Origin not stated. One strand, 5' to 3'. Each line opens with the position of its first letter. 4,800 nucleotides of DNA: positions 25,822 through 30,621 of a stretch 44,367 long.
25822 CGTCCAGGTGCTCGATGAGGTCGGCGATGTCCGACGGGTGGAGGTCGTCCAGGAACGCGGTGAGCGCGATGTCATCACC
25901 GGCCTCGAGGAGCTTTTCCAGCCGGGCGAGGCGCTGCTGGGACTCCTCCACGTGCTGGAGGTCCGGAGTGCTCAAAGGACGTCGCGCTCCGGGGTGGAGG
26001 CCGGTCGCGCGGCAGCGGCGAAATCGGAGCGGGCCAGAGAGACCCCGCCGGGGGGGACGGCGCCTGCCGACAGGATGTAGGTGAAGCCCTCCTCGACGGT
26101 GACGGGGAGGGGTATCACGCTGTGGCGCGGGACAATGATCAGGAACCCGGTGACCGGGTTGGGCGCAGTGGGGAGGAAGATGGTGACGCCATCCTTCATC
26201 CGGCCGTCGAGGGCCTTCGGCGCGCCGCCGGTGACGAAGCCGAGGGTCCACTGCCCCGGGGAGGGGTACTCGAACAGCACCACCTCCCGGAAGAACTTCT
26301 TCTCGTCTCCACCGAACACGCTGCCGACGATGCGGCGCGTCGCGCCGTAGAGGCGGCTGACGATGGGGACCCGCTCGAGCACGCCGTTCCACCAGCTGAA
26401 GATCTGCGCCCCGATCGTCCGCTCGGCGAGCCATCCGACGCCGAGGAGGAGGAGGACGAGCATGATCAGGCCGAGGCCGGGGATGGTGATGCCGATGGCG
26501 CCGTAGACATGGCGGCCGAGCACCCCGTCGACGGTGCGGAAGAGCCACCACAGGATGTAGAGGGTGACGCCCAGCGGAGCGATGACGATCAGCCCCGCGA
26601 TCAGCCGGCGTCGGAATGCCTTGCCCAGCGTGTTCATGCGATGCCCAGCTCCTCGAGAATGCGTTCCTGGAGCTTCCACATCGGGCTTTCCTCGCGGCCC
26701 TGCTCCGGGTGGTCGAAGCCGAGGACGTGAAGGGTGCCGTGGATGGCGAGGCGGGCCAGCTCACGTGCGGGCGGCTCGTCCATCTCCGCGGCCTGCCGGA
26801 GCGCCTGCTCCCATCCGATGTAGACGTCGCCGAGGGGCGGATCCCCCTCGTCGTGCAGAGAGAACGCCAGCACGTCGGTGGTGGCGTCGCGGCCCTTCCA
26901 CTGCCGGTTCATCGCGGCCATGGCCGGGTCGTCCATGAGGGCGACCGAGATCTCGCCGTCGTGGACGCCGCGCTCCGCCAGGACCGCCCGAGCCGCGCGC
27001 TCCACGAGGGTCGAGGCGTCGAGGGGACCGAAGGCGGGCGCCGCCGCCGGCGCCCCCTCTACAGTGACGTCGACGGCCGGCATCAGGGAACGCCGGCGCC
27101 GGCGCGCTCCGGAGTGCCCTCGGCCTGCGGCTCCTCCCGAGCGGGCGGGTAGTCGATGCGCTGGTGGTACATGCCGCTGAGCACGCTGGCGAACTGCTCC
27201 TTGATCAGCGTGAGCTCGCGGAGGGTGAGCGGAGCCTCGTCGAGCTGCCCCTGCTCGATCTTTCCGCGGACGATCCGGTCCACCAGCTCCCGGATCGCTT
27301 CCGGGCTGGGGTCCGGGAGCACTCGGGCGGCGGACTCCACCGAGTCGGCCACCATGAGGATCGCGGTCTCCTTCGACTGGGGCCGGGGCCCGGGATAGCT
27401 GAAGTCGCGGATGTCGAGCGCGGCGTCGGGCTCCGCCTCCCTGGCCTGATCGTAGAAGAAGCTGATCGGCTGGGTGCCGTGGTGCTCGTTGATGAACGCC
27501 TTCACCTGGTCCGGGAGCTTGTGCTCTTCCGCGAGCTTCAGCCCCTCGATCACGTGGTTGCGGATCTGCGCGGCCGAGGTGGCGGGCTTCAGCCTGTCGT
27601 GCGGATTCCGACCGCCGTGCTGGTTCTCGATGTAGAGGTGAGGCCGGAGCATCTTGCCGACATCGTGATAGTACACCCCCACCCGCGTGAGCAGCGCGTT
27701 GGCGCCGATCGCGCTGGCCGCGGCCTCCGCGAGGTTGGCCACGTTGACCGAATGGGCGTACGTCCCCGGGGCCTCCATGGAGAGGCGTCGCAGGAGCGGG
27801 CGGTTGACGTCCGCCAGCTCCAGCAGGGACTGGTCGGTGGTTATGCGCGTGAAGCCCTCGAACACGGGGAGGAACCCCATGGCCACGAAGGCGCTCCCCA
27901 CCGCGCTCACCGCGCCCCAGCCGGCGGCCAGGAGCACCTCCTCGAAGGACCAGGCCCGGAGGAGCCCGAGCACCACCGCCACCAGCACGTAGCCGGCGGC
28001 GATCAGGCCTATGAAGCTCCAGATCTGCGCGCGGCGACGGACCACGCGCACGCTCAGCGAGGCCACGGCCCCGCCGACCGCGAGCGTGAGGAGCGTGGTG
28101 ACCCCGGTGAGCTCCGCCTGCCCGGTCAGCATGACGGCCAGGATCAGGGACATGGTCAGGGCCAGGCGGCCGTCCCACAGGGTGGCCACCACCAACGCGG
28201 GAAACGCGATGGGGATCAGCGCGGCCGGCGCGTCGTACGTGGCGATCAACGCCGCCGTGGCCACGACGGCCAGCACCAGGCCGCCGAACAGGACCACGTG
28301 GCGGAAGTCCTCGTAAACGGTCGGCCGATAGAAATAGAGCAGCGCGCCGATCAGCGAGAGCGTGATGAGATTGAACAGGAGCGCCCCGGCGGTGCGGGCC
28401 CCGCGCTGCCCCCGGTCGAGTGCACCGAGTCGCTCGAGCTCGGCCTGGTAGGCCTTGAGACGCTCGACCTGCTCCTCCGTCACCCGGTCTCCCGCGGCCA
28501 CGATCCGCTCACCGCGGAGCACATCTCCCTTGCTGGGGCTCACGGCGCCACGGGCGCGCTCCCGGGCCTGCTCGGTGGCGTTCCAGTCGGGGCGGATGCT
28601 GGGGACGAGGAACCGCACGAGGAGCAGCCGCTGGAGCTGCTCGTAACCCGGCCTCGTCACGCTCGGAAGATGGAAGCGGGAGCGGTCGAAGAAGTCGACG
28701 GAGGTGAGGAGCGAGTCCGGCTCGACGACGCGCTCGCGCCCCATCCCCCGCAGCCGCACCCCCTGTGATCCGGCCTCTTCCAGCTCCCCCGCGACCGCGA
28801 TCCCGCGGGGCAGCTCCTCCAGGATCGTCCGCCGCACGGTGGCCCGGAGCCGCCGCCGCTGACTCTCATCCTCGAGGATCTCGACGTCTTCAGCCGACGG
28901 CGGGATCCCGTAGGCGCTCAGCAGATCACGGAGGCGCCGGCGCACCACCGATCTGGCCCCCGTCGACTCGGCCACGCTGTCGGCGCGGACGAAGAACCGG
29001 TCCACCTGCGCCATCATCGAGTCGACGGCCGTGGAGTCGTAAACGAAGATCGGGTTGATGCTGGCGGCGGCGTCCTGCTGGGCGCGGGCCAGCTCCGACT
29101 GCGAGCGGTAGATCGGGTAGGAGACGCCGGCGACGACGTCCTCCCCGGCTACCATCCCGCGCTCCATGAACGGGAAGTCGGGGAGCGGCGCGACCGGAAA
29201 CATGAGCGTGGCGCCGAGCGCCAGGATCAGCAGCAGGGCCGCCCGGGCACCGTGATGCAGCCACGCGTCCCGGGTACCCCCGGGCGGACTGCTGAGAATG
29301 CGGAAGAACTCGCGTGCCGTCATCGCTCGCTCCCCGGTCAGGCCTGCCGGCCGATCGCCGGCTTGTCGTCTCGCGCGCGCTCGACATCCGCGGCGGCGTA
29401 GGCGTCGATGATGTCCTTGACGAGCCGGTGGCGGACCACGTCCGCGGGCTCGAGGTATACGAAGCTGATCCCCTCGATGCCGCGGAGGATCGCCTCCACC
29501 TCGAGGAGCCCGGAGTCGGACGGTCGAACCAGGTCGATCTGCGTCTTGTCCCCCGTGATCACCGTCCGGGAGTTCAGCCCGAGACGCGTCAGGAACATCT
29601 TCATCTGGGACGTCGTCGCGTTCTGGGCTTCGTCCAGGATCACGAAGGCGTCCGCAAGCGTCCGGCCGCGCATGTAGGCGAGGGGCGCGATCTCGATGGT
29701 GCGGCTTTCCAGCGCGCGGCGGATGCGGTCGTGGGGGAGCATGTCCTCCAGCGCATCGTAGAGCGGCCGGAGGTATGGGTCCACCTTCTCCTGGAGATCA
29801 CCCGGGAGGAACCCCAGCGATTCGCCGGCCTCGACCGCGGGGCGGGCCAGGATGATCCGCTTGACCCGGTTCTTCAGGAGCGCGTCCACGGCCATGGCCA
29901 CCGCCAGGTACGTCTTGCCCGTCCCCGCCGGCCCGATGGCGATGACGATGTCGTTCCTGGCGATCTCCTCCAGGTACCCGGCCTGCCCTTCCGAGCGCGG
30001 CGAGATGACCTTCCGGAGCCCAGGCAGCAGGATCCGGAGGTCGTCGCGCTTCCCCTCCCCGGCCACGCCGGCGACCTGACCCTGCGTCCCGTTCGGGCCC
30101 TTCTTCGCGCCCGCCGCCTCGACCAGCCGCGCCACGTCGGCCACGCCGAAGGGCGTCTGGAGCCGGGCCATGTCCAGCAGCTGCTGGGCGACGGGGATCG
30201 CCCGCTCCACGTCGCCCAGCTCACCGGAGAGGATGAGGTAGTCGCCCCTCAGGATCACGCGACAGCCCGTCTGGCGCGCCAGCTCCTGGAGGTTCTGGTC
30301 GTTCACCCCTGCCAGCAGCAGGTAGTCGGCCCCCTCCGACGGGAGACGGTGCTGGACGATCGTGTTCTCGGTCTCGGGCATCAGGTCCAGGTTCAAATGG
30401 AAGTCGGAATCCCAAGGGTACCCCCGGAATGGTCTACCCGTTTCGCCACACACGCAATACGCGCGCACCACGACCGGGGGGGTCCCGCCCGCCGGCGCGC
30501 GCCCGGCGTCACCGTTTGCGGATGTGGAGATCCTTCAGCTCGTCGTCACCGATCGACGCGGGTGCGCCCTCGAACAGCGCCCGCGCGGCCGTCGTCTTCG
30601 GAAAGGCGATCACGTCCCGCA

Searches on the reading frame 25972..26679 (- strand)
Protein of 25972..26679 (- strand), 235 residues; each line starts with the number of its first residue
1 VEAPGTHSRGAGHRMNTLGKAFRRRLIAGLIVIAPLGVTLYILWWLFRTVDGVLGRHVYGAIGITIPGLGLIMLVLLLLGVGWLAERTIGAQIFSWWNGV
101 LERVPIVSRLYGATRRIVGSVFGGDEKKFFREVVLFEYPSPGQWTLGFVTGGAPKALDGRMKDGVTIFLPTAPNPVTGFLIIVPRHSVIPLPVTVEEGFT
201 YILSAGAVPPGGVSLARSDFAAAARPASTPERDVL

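Call 73: search_protein_families(library=pfam, proteins=[window:25972-26679:-], max_evalue=0.0001)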
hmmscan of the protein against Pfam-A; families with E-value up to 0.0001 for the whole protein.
window:25972-26679:- (235 aa): 1 family
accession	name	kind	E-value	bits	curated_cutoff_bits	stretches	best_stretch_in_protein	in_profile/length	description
PF04367.18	DUF502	-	1.1e-27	96.4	23.8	1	72-177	1-107/107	Protein of unknown function (DUF502)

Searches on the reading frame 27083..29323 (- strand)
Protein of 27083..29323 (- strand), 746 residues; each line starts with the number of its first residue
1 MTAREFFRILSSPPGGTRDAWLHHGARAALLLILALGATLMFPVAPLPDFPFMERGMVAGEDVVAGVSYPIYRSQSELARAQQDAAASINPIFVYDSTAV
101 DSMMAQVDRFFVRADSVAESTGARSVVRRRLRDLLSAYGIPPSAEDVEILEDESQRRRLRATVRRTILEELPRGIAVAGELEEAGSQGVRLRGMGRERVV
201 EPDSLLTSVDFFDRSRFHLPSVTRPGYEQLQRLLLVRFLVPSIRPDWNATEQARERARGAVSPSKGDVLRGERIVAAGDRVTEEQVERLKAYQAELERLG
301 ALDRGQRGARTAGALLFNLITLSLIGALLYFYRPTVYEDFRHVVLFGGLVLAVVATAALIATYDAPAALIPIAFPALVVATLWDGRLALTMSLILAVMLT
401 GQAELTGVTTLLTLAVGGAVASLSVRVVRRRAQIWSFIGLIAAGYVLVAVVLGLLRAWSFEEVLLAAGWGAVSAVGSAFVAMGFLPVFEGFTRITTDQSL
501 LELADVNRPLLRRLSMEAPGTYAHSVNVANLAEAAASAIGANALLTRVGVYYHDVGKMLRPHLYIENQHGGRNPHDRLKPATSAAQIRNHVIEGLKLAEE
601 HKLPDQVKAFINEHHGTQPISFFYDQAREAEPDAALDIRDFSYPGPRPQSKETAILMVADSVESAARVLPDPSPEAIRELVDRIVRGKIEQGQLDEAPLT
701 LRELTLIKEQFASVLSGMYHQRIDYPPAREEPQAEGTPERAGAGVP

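Call 73: search_protein_families(library=pfam, proteins=[window:27083-29323:-], max_evalue=0.0001)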
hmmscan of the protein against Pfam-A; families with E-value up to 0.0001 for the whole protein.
window:27083-29323:- (746 aa): 3 families
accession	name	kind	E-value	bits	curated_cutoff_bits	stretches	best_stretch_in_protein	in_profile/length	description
PF07697.16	7TMR-HDED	-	1.6e-24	87.6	27.6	1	56-293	3-221/224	7TM-HD extracellular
PF07698.17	7TM-7TMR_HD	-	9.5e-23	81.6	29.4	1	312-496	5-190/190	7TM receptor with intracellular HD hydrolase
PF01966.28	HD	-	3.6e-16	59.9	22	1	521-663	1-114/116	HD domain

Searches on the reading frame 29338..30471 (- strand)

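Call 73: search_protein_families(library=pfam, proteins=[window:29338-30471:-], max_evalue=0.0001)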
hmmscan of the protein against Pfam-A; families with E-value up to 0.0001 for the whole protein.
window:29338-30471:- (377 aa): 4 families
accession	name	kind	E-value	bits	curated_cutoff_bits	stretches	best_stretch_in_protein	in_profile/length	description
PF02562.22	PhoH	-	2.3e-92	308.5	27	1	156-358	2-204/205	PhoH-like protein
PF13604.12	AAA_30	-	9.3e-11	42.2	27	1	160-317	3-133/191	AAA domain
PF13245.12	AAA_19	-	4.1e-07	30.7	25.1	1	168-312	6-129/134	AAA domain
PF01695.23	IstB_IS21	-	1.7e-05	24.9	24.1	1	170-198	89-117/238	IstB-like ATP binding protein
